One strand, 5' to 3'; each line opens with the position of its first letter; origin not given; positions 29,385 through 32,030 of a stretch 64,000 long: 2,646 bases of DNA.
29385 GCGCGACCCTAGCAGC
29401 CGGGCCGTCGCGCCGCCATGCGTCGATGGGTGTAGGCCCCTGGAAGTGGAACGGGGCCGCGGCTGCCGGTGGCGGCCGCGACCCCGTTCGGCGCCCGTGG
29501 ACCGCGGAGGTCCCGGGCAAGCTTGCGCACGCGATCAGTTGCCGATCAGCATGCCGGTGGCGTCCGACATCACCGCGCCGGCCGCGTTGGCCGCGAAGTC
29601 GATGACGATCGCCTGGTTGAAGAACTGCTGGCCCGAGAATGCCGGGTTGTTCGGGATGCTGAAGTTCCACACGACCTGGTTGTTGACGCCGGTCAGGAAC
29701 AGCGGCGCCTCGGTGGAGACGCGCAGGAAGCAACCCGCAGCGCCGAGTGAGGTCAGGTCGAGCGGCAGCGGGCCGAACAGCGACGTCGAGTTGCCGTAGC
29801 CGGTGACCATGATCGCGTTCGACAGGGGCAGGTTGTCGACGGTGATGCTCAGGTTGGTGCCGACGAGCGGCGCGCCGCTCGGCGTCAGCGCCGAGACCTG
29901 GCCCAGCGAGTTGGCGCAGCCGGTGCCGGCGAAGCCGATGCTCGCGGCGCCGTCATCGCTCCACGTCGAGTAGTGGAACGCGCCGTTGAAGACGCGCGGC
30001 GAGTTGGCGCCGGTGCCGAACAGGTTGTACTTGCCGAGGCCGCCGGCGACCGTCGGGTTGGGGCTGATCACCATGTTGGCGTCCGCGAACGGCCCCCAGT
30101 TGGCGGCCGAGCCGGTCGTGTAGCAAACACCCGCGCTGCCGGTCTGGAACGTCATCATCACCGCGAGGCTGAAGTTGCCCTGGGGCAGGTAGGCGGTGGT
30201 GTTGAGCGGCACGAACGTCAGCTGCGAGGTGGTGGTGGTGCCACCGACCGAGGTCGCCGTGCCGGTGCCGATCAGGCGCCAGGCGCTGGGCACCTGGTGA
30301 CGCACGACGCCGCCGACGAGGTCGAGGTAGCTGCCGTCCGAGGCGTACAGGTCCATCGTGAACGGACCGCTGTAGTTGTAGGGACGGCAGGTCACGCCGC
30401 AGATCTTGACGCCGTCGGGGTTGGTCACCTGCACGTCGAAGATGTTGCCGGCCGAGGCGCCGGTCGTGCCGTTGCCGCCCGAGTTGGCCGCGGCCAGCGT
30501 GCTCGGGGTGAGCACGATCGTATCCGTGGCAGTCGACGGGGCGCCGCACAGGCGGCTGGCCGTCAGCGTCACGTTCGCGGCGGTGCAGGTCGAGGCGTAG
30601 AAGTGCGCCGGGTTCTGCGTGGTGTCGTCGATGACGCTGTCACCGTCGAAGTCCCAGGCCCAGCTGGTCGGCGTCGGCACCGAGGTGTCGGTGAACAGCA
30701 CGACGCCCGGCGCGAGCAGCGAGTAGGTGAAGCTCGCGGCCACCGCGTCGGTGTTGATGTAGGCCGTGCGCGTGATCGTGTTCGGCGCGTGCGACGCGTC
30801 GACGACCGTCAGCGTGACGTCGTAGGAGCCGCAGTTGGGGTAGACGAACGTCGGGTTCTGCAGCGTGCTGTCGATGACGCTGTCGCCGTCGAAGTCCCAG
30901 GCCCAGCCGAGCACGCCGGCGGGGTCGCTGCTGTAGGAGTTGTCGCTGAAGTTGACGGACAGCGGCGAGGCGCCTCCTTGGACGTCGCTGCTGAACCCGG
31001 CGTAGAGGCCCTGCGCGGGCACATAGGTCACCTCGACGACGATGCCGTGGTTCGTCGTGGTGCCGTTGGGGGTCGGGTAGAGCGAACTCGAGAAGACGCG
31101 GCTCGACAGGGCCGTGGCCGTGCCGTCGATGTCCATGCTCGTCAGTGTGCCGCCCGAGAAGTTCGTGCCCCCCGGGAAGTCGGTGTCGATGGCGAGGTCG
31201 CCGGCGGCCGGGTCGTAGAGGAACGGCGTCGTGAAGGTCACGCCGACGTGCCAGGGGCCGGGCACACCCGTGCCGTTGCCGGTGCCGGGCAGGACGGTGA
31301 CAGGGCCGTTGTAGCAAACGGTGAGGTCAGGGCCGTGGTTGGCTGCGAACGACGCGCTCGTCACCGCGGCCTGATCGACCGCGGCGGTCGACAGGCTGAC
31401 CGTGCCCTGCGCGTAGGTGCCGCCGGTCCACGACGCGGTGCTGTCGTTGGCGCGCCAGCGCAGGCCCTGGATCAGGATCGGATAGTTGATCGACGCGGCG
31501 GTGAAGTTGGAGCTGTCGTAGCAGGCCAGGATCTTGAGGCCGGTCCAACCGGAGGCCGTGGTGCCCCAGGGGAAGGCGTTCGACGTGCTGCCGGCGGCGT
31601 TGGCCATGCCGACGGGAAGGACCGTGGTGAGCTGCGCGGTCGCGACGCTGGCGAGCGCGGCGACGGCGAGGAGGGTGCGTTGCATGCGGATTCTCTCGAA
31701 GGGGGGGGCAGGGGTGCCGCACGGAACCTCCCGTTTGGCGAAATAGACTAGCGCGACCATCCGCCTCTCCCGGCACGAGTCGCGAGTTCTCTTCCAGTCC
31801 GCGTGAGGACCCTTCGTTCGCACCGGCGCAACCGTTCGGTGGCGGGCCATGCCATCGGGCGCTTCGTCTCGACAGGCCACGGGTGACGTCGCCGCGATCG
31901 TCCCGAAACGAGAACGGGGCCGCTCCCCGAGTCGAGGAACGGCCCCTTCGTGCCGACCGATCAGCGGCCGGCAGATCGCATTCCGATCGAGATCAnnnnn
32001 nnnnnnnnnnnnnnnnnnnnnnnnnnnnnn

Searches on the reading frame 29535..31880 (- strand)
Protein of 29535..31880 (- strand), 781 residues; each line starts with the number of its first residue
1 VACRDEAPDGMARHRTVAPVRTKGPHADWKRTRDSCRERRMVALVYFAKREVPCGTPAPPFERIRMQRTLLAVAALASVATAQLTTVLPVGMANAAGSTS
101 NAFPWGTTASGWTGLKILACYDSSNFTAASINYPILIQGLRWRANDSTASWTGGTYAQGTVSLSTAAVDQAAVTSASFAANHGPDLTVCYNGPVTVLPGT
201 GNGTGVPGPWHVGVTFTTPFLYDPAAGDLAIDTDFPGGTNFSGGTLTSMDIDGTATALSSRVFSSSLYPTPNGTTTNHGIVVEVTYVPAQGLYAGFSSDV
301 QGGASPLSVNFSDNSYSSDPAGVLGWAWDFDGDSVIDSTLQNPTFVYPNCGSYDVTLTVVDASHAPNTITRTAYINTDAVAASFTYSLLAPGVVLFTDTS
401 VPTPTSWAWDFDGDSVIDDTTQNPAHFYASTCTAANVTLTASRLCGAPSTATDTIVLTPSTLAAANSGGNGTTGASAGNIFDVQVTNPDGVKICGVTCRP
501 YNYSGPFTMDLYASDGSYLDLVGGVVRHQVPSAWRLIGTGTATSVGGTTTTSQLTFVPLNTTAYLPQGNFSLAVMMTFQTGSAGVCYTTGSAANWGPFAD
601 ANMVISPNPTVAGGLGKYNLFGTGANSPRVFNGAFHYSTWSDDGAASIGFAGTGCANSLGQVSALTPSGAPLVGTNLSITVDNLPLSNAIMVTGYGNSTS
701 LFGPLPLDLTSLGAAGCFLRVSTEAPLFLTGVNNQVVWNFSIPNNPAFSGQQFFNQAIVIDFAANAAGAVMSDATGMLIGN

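Call 11: search_protein_families(library=pfam, proteins=[window:29535-31880:-], max_evalue=0.001)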
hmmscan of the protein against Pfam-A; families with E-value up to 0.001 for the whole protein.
window:29535-31880:- (781 aa): 2 families
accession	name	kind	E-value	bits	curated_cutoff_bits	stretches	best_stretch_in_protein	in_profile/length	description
PF18911.6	PKD_4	-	7.1e-15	55.3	27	1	304-375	15-83/85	PKD domain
PF00801.26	PKD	-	2.8e-05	24.5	23.5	1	303-368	11-74/80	PKD domain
